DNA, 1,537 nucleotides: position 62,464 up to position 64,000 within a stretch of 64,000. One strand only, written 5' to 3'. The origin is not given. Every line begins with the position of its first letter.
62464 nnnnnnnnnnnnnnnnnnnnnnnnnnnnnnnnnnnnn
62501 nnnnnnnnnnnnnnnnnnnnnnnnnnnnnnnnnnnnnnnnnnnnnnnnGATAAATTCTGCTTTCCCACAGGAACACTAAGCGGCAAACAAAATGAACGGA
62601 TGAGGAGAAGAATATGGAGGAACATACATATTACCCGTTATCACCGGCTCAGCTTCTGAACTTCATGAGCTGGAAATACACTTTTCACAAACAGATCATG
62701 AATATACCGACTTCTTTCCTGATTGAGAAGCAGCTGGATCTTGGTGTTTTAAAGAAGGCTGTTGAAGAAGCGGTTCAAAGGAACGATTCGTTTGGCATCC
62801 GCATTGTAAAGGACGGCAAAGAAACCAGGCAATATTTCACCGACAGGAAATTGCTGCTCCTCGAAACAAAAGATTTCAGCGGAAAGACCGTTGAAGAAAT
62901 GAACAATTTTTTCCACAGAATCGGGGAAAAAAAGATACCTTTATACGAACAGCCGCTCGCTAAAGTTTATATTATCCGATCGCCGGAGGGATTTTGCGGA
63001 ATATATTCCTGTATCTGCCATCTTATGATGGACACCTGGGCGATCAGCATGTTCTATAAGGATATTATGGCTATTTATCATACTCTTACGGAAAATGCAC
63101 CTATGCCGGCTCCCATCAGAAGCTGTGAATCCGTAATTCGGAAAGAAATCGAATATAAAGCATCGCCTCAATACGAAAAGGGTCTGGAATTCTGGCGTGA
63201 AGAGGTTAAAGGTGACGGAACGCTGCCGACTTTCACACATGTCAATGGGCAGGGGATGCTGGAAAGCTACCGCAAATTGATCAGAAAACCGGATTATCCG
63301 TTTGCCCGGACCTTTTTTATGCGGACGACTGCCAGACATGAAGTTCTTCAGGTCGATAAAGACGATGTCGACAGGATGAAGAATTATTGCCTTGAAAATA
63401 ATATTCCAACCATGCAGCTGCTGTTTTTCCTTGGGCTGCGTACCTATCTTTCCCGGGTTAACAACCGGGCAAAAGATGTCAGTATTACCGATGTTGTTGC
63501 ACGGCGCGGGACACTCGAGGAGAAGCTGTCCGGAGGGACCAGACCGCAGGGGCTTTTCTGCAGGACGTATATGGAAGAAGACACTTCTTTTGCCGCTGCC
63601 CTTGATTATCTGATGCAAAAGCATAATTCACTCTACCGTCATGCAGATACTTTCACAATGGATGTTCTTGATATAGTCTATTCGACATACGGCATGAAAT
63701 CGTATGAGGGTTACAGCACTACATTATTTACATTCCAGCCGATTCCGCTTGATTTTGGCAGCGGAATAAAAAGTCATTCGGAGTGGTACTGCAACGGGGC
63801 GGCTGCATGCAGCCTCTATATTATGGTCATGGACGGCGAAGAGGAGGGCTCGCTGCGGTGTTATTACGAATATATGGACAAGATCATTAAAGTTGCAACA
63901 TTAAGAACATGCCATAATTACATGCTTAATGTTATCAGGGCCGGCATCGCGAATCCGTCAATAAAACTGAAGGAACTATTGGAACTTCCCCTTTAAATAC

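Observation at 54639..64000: Compact NRPS-independent lipid-amide-type biosynthetic cluster: acyl-AMP ligase, ACP, Sfp PPTase, MacB-like exporter and two standalone C domains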

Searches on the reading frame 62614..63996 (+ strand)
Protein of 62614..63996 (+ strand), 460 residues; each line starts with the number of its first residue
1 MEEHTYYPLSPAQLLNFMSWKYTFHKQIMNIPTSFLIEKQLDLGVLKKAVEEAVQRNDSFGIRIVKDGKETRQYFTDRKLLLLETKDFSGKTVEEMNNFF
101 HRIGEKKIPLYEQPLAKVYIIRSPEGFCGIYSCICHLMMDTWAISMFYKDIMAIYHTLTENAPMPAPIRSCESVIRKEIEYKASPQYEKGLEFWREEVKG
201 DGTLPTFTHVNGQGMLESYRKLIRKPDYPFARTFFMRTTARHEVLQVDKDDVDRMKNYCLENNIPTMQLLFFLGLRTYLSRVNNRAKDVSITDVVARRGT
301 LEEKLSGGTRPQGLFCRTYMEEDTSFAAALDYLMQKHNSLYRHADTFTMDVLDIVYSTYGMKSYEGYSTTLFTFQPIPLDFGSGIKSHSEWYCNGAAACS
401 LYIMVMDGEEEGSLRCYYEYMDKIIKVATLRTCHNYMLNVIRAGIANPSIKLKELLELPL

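Call 3: search_protein_families(library=pfam, proteins=[window:62614-63996:+], max_evalue=0.01)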
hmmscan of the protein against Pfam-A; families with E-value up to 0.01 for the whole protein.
window:62614-63996:+ (460 aa): 1 family
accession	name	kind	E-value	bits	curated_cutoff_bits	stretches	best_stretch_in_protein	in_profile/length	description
PF00668.25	Condensation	-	3.6e-32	112.1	30.6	1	5-455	3-444/456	Condensation domain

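Call 4: search_protein_families(library=ncbifam, proteins=[window:62614-63996:+], max_evalue=0.01)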
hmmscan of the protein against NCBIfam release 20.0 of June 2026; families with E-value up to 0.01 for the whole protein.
window:62614-63996:+ (460 aa): 4 families
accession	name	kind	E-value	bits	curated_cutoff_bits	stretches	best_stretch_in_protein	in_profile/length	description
NF038078.1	NRPS_MxcG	equivalog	2.3e-12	45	2300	1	5-207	3-207/1442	myxochelin non-ribosomal peptide synthetase MxcG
NF004282.0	PRK05691.1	subfamily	2e-08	30.7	4090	1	5-203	674-878/4334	non-ribosomal peptide synthase/polyketide synthase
NF007605.2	PRK10252.1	equivalog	3.5e-05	21.5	2400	1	32-199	29-201/1292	enterobactin non-ribosomal peptide synthetase EntF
NF047350.1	aureusi_NRPS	equivalog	0.004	14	2500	1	3-77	991-1065/2373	aureusimine non-ribosomal peptide synthetase AusA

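Call 6: find_encoding_contigs(protein=window:62614-63996:+, flank=10000, max_places=8)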
Protein window:62614-63996:+ (460 aa): 2 contigs read that carry it; 2 places shown.
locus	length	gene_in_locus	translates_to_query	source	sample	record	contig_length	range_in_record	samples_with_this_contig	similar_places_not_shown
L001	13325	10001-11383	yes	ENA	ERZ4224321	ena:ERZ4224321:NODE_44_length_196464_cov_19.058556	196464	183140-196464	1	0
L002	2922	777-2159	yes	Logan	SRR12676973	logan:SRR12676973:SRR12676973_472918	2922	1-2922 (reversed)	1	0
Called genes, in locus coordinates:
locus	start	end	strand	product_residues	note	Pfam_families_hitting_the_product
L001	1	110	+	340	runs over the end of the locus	PF00294:PfkB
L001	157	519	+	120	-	-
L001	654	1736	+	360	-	PF20583:DUF6786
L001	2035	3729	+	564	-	PF00501:AMP-binding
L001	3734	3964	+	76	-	-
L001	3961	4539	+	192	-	PF01648:ACPS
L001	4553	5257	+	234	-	PF00005:ABC_tran, PF02463:SMC_N (faint), PF13304:AAA_21 (faint)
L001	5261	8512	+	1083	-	PF02687:FtsX, PF12704:MacB_PCD (weak), PF02687:FtsX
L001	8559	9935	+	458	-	PF00668:Condensation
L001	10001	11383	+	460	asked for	PF00668:Condensation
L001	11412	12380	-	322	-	PF10340:Say1_Mug180, PF20434:BD-FAE, PF07859:Abhydrolase_3, PF12697:Abhydrolase_6 (faint)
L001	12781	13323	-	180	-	?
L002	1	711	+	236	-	?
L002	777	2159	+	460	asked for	PF00668:Condensation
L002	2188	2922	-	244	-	?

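Call 12: search_solved_structures(query=window:62614-63996:+, max_evalue=0.001, show_alignments=1)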
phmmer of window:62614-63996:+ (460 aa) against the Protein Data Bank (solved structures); distinct sequences matched with E-value up to 0.001: 9.
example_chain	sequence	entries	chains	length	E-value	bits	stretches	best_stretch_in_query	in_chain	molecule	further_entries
12kh_A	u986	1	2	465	1.7e-49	172.5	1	5-457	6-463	Condensation Domain Protein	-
9lcq_A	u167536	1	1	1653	1.7e-08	37.3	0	39-197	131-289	PvdL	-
9up2_A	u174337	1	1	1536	2.8e-08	36.6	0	39-197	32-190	PvdL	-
9lcp_A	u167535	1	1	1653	3.3e-08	36.4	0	39-197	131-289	PvdL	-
9lco_A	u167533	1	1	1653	3.3e-08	36.4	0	39-197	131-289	PvdL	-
4znm_A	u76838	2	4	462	2.3e-05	27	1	40-204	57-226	C-domain type II peptide synthetase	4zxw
4jn3_A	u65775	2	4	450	0.00037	23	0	124-196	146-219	CDA peptide synthetase I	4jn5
5du9_A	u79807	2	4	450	0.00038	23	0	124-196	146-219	CDA peptide synthetase I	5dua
9bfd_B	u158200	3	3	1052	0.00048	22.7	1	31-169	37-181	Tyrocidine synthase 2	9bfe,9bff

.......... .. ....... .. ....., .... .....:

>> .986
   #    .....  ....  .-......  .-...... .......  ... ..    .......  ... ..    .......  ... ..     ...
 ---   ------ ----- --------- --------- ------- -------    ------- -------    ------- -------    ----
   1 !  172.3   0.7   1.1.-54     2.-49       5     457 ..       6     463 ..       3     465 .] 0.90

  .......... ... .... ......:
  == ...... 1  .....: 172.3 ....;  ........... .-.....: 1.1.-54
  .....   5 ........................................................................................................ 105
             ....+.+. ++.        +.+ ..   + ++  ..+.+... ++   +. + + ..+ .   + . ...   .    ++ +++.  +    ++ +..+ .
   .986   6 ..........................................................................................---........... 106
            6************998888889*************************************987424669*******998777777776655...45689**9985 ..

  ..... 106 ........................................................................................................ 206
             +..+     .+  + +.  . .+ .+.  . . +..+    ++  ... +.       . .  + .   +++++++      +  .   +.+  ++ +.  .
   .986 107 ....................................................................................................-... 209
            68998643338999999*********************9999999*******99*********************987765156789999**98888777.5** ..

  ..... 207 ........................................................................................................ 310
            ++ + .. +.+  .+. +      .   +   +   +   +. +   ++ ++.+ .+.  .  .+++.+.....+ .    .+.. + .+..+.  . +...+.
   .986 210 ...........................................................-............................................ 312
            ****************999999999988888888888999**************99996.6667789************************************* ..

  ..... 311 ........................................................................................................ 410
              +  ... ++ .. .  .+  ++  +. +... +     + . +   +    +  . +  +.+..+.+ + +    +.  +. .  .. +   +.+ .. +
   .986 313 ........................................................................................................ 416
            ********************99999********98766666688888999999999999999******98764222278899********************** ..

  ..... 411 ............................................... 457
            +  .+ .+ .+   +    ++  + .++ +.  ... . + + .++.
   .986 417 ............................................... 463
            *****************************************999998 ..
